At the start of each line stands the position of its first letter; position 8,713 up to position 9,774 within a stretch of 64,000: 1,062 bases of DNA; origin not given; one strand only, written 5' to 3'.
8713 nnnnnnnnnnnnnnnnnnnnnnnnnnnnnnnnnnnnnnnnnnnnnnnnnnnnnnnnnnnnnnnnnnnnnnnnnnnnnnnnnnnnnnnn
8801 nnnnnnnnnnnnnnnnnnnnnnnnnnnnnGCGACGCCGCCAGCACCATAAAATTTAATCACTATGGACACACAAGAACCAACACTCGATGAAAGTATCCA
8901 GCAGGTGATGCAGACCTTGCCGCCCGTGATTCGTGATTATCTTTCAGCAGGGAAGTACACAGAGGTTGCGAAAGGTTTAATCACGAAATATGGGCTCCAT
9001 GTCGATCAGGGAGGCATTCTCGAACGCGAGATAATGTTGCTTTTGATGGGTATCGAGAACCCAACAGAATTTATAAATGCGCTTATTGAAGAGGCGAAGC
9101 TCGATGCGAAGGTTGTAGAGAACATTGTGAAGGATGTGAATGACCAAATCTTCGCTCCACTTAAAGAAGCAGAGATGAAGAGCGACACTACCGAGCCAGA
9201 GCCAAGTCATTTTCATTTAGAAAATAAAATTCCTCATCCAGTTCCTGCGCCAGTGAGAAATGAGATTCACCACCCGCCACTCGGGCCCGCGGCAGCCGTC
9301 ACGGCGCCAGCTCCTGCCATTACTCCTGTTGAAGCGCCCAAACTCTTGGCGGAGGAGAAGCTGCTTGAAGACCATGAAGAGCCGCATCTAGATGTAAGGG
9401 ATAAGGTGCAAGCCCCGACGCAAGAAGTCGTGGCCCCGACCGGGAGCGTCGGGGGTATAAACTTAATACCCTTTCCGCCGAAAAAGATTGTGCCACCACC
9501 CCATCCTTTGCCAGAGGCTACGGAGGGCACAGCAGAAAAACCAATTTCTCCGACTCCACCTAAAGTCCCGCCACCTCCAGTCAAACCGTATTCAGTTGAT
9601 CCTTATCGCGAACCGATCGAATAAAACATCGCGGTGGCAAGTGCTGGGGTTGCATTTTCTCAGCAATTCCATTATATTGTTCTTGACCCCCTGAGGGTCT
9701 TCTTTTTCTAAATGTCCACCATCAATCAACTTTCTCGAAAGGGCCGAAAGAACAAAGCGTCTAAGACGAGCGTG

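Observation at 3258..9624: Four-gene envelope cluster with VirB5/TrbJ-like and VirB6/TrbL-like architectures but no ATPases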

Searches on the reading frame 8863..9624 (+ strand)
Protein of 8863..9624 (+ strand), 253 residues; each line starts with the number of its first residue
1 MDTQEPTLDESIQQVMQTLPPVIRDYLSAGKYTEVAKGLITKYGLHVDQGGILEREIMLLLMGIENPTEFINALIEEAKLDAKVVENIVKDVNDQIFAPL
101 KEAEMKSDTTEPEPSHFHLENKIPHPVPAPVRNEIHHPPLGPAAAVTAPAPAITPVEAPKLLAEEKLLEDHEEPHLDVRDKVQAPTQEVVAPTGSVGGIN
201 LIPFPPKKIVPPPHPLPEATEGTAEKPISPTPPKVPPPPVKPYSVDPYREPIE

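Call 3: search_protein_families(library=pfam, proteins=[window:8863-9624:+], max_evalue=1)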
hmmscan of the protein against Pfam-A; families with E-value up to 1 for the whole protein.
window:8863-9624:+ (253 aa): 3 families
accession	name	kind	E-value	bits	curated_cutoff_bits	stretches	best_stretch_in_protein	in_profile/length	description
PF10098.14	DUF2336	-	0.022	14.6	34.6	1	4-110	118-219/262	Uncharacterised protein conserved in bacteria (DUF2336)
PF21370.4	PAS_GdpP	-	0.23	12.3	27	0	51-119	8-76/90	Cyclic-di-AMP phosphodiesterase GdpP-like, PAS domain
PF05295.16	Luciferase_N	-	0.32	11.5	25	1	69-93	4-28/82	Luciferase/LBP N-terminal domain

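Call 4: search_protein_families(library=ncbifam, proteins=[window:8863-9624:+], max_evalue=1)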
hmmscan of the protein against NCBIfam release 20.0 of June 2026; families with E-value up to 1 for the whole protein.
window:8863-9624:+ (253 aa): 1 family
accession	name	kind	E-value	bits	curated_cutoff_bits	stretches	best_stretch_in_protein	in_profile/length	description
TIGR00299.2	nickel_LarC1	equivalog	0.12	12.1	90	1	72-118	7-48/165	nickel pincer cofactor biosynthesis protein LarC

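Call 66: search_solved_structures(query=A5, max_evalue=10)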
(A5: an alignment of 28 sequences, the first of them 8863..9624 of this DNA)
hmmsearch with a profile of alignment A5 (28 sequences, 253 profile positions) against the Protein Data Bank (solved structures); distinct sequences matched with E-value up to 10: 8.
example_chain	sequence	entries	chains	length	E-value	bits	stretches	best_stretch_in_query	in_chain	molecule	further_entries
6nqb_F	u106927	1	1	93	0.83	13.1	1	58-90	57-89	30S ribosomal protein S6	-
4v4v_AF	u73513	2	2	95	0.84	13.1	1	58-90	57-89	30S ribosomal subunit protein S6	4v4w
7nso_f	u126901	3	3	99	0.86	13.1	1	58-90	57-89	30S ribosomal protein S6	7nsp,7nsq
23wi_f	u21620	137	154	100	0.88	13.1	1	58-90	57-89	Small ribosomal subunit protein bS6, non-modified isoform | 30S RIBOSOMAL PROTEIN S6 | 30S ribosomal protein S6, non-modified isoform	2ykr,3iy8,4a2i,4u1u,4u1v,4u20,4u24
6ofx_K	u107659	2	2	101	0.89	13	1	58-90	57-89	30S ribosomal protein S6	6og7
4v6y_AF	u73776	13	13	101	0.9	13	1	58-90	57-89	30S ribosomal protein S6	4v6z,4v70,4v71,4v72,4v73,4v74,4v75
9iot_f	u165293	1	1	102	0.91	13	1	58-90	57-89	Small ribosomal subunit protein bS6, fully modified isoform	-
7nbu_F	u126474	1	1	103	0.92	13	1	58-90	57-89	30S ribosomal protein S6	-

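Call 95: search_protein_families(library=pfam, alignment_id=A5, max_evalue=1)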
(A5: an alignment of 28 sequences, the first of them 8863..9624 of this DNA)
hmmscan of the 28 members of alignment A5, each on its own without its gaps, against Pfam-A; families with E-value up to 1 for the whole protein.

A. member 1, window:8863-9624:+ (253 aa): 3 families
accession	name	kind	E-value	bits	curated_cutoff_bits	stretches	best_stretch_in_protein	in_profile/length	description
PF10098.14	DUF2336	-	0.022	14.6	34.6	1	4-110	118-219/262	Uncharacterised protein conserved in bacteria (DUF2336)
PF21370.4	PAS_GdpP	-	0.23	12.3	27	0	51-119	8-76/90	Cyclic-di-AMP phosphodiesterase GdpP-like, PAS domain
PF05295.16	Luciferase_N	-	0.32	11.5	25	1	69-93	4-28/82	Luciferase/LBP N-terminal domain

B. families by the number of members that match (of 28 scanned): 11 families
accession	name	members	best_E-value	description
PF04091.18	Sec15_C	1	0.015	Exocyst complex subunit Sec15 C-terminal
PF10098.14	DUF2336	1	0.022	Uncharacterised protein conserved in bacteria (DUF2336)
PF25506.1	TIM-barrel_MTC6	1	0.058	MTC6 partial TIM-barrel domain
PF19189.6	Mtf2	1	0.12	Mtf2 family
PF14737.11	DUF4470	1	0.14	Domain of unknown function (DUF4470)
PF18216.6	N_formyltrans_C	1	0.15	N-formyltransferase dimerization C-terminal domain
PF10015.14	ThermoDBP-RP_arch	1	0.2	ThermoDBP-related, archaea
PF21370.4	PAS_GdpP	1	0.23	Cyclic-di-AMP phosphodiesterase GdpP-like, PAS domain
PF06248.19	Zw10_N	1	0.24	Centromere/kinetochore Zw10 N-terminal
PF13977.11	TetR_C_6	1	0.25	BetI-type transcriptional repressor, C-terminal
PF05295.16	Luciferase_N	1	0.32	Luciferase/LBP N-terminal domain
